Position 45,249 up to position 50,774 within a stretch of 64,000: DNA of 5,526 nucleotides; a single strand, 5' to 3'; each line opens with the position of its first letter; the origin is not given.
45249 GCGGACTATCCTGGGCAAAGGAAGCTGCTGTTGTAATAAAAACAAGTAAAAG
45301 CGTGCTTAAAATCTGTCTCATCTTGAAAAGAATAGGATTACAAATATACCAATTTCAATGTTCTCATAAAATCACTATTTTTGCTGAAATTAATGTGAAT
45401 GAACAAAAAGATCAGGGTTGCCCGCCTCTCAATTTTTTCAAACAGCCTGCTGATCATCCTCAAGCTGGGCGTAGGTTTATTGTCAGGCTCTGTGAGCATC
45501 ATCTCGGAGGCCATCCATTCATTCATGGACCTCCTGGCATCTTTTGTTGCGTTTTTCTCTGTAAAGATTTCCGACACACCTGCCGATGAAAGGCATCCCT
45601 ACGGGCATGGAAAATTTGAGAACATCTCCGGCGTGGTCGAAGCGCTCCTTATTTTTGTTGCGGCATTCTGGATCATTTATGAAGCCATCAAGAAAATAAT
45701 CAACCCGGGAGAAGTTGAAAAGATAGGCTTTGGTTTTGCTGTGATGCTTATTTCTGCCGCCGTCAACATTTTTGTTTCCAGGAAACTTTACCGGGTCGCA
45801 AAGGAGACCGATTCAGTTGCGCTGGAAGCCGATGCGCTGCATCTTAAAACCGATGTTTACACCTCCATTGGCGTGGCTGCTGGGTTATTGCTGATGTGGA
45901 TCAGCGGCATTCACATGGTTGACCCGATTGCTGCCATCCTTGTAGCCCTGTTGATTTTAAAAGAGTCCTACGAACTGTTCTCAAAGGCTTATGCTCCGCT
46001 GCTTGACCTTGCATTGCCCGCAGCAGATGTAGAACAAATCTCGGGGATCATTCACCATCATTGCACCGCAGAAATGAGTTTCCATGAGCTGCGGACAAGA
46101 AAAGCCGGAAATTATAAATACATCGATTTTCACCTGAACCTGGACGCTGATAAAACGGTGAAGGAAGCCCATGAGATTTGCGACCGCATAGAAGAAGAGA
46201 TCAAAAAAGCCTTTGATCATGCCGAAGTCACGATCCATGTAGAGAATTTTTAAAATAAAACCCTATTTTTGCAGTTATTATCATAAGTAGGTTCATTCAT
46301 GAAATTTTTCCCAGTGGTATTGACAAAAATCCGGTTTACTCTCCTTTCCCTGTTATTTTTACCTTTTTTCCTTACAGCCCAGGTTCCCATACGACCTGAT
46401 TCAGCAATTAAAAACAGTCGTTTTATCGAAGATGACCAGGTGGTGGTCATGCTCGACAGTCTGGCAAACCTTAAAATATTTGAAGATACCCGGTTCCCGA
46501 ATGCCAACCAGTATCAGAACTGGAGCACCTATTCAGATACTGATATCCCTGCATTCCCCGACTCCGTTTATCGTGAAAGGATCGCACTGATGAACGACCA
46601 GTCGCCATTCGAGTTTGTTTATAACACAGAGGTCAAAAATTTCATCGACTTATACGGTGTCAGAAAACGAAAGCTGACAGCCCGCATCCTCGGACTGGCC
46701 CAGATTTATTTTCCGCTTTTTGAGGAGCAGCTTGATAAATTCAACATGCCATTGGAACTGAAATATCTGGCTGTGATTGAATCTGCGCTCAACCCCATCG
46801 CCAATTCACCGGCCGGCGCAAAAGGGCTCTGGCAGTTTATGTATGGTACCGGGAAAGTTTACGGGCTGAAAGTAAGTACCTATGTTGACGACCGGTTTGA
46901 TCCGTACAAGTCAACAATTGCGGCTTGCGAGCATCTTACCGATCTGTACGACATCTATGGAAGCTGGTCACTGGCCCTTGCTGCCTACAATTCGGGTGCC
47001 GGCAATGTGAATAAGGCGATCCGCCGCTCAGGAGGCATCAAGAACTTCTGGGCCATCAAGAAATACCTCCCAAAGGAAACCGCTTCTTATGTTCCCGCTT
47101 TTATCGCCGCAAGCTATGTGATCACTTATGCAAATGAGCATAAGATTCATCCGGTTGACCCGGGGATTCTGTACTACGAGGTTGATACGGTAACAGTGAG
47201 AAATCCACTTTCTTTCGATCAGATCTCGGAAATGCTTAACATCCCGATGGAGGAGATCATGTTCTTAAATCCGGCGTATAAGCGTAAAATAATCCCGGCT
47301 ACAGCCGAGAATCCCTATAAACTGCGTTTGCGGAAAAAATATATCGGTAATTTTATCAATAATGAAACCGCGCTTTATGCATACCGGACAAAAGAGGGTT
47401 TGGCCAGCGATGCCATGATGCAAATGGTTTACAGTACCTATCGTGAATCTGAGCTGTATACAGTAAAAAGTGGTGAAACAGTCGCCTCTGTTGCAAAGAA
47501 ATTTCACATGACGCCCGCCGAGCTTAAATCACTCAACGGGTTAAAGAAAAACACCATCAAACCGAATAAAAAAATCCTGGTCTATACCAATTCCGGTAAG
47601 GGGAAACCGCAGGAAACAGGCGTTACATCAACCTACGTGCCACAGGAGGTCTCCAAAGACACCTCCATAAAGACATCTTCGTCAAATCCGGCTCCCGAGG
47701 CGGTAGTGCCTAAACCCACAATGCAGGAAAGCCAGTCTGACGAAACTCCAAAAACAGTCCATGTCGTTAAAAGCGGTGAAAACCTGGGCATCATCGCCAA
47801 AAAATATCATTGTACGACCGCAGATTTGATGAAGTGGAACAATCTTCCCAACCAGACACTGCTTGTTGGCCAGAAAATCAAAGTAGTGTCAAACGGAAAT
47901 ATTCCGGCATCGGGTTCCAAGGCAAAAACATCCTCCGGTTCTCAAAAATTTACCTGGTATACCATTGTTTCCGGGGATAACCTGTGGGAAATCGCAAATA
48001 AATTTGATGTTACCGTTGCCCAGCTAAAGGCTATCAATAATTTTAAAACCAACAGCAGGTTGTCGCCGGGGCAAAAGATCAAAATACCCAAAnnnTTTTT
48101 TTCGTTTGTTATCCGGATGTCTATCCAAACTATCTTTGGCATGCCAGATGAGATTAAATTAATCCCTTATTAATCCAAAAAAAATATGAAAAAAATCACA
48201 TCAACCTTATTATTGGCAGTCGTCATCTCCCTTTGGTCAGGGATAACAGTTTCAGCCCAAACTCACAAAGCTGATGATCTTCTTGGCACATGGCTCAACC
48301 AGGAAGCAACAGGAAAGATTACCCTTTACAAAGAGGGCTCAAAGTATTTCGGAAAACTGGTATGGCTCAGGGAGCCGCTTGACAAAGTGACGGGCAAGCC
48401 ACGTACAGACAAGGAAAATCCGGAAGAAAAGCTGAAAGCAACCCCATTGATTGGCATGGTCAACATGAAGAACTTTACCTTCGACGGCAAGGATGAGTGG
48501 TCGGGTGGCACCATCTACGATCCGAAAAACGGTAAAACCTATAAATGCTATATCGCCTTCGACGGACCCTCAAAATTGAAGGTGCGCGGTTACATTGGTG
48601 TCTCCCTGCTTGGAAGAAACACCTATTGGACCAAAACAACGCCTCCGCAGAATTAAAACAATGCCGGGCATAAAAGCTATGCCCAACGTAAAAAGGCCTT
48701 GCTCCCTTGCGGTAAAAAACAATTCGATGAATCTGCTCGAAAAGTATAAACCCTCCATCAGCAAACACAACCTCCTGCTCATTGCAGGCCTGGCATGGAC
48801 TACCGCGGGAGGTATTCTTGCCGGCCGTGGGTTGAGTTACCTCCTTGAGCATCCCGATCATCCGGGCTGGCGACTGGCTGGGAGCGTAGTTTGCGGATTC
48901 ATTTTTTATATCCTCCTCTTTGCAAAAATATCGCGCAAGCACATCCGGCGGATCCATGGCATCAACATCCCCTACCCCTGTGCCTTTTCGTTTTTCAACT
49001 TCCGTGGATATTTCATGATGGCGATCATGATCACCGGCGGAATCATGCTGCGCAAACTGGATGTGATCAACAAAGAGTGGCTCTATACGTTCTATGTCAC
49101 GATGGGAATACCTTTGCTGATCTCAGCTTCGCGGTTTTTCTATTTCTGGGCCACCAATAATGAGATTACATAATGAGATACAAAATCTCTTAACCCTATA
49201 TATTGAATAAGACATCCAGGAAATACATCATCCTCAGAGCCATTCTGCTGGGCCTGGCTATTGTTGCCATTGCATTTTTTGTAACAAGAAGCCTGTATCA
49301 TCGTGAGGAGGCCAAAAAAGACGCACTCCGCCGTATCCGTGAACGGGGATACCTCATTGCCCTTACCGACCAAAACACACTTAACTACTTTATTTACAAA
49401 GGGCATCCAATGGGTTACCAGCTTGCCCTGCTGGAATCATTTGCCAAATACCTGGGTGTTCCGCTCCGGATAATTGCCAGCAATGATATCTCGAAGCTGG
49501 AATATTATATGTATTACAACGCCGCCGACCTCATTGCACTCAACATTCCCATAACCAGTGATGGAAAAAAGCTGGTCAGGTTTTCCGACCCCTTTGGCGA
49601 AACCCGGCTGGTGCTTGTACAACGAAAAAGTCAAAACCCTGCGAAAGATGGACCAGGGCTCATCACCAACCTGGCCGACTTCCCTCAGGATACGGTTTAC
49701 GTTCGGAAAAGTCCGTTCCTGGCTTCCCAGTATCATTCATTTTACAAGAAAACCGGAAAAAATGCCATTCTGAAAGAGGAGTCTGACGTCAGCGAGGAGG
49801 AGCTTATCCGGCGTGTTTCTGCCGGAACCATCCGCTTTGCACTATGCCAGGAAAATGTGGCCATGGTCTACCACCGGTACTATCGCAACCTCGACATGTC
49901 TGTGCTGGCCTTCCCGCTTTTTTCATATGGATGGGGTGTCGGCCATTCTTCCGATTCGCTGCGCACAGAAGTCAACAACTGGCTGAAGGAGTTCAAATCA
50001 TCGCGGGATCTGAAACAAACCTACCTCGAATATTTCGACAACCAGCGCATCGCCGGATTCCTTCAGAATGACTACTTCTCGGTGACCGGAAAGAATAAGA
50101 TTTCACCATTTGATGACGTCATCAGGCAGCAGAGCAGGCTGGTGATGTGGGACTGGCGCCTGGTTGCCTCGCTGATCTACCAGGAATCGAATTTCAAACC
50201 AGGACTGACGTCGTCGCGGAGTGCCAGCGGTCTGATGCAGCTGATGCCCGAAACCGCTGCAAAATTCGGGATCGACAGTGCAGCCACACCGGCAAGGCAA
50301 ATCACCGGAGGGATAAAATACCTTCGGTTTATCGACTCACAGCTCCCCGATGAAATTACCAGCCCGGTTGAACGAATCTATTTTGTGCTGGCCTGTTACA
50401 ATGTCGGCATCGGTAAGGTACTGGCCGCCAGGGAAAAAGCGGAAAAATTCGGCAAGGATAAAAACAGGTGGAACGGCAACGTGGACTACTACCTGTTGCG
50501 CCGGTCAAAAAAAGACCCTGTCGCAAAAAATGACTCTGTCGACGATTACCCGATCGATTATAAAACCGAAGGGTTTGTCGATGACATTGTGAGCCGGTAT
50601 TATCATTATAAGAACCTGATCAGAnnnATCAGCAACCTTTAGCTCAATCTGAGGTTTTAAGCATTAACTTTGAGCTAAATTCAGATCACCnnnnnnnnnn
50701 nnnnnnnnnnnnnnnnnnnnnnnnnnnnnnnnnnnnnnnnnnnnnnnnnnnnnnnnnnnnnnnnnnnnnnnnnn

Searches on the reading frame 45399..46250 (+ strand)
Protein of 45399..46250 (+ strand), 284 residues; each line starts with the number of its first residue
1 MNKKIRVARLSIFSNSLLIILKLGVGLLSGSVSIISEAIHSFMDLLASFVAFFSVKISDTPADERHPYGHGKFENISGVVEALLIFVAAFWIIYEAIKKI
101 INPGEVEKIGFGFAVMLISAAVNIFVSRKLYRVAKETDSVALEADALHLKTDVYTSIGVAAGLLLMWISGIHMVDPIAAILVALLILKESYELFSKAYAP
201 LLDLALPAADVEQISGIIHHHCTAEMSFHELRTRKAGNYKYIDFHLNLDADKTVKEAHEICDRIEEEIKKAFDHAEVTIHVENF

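Call 14: search_protein_families(library=ncbifam, proteins=[window:45399-46250:+], max_evalue=0.00001)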
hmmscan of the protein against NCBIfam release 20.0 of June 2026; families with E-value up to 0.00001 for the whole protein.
window:45399-46250:+ (284 aa): 10 families
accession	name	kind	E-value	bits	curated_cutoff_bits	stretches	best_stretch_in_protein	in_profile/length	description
TIGR01297.1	CDF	superfamily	1.1e-75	254.5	82.35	1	6-283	3-282/285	cation diffusion facilitator family transporter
NF052621.1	MngEfTpMntE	equivalog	2.1e-68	230.9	500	1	4-282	2-280/293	manganese efflux transporter MntE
NF050169.1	CatEfflxFieF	equivalog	2.7e-59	200.7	420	1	8-282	8-280/282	cation efflux pump FieF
NF007064.0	PRK09509.1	equivalog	1.3e-50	172.1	447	1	13-281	18-284/300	CDF family cation-efflux transporter FieF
NF033616.1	CDF_MamB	equivalog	2e-49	168.6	350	1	6-277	7-277/284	magnetosome biogenesis CDF transporter MamB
NF033615.1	CDF_MamM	equivalog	6.6e-46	156.8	350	1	7-281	11-286/290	magnetosome biogenesis CDF transporter MamM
NF052602.1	Zn_efflux_Cdf31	equivalog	6.1e-41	140.7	460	1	6-282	8-288/299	CDF family zinc efflux transporter Cdf31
NF040994.1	MamV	equivalog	1.8e-38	132.4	500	1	6-276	12-279/319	CDF transporter MamV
NF002923.0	PRK03557.1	equivalog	3.7e-27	95.4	408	1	16-282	29-290/313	CDF family zinc transporter ZitB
NF033827.1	CDF_efflux_DmeF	equivalog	6.2e-13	48.8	250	2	14-125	24-135/309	CDF family Co(II)/Ni(II) efflux transporter DmeF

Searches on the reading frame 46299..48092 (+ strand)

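Call 14: search_protein_families(library=ncbifam, proteins=[window:46299-48092:+], max_evalue=0.00001)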
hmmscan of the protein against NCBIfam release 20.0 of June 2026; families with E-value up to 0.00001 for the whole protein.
window:46299-48092:+ (598 aa): 17 families
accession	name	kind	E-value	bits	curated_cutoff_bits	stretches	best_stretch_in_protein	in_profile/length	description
NF008050.0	PRK10783.1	equivalog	9.9e-66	221.9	508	2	133-446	100-405/457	murein transglycosylase D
NF004974.0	PRK06347.1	equivalog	2.4e-24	86.3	701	1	455-596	379-523/592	1,4-beta-N-acetylmuramoylhydrolase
NF050804.1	CellDivDipMCaul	equivalog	5.6e-22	78.3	900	1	477-597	300-404/634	cell division endopeptidase DipM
NF042931.1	SAG1386_EF1546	equivalog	1.6e-20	73.8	80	1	540-596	98-157/158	SAG1386/EF1546 family surface-associated protein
NF041208.1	celldiv_DipM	equivalog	4.3e-15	55.9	740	0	385-474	184-271/419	cell division endopeptidase DipM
NF047755.1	LIC_10271_M23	exception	2.6e-14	53.5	180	0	545-598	18-71/207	LIC_10271 family cell wall hydrolase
NF010723.1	PRK14125.1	equivalog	8.5e-14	51.3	60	0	544-597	25-85/87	cell division suppressor protein YneA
NF010495.0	PRK13914.1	equivalog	3.7e-13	49.3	647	1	455-545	171-259/481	invasion associated endopeptidase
TIGR02899.1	spore_safA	subfamily_domain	4.7e-12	45.7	67.85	1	556-597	1-43/44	SafA/ExsA family spore coat assembly protein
NF040883.1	amid_act_ActS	equivalog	5e-12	45.6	375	0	538-596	20-78/242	amidase activator ActS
NF008399.0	PRK11198.1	equivalog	3.2e-10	40.6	134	0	540-598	84-147/149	peptidoglycan-binding protein LysM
NF052398.1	Agg_Promo_Fact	equivalog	8.7e-10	39.1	170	0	374-474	18-115/202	aggregation-promoting factor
TIGR02907.1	spore_VI_D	equivalog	4.1e-09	36.5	169.85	0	550-597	298-344/344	stage VI sporulation protein D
NF047657.1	CellWlHdaseLepto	equivalog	3.1e-08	33.4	400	0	545-598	20-73/221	hypothetical protein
NF008631.0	PRK11619.1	equivalog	7.2e-08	31.3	536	1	158-270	501-619/644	murein transglycosylase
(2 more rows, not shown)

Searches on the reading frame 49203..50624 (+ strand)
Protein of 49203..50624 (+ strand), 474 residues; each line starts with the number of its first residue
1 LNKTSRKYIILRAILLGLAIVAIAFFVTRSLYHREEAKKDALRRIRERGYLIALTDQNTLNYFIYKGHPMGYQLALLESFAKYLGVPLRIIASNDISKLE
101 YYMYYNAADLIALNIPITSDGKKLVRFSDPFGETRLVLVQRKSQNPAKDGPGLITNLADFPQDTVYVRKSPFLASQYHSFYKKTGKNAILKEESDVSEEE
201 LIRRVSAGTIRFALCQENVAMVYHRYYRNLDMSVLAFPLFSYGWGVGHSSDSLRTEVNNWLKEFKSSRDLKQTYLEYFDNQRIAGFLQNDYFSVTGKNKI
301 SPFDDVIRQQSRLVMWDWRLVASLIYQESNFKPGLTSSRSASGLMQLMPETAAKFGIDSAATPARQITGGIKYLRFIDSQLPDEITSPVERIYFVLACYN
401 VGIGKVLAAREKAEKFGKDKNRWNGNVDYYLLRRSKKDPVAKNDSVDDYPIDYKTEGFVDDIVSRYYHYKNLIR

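Call 14: search_protein_families(library=ncbifam, proteins=[window:49203-50624:+], max_evalue=0.00001)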
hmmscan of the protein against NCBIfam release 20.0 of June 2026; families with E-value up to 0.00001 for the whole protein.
window:49203-50624:+ (474 aa): 3 families
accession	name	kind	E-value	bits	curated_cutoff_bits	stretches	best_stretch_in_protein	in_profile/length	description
NF008112.0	PRK10859.1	equivalog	1.7e-63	214.8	354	1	17-424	12-408/483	membrane-bound lytic murein transglycosylase MltF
NF047373.1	BB0259_flg_lyt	exception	7.9e-10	38.1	234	1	302-353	547-598/705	flagellar assembly lytic transglycosylase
NF008670.0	PRK11671.1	equivalog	3.8e-09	36.2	375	1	305-409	194-309/359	membrane-bound lytic murein transglycosylase MltC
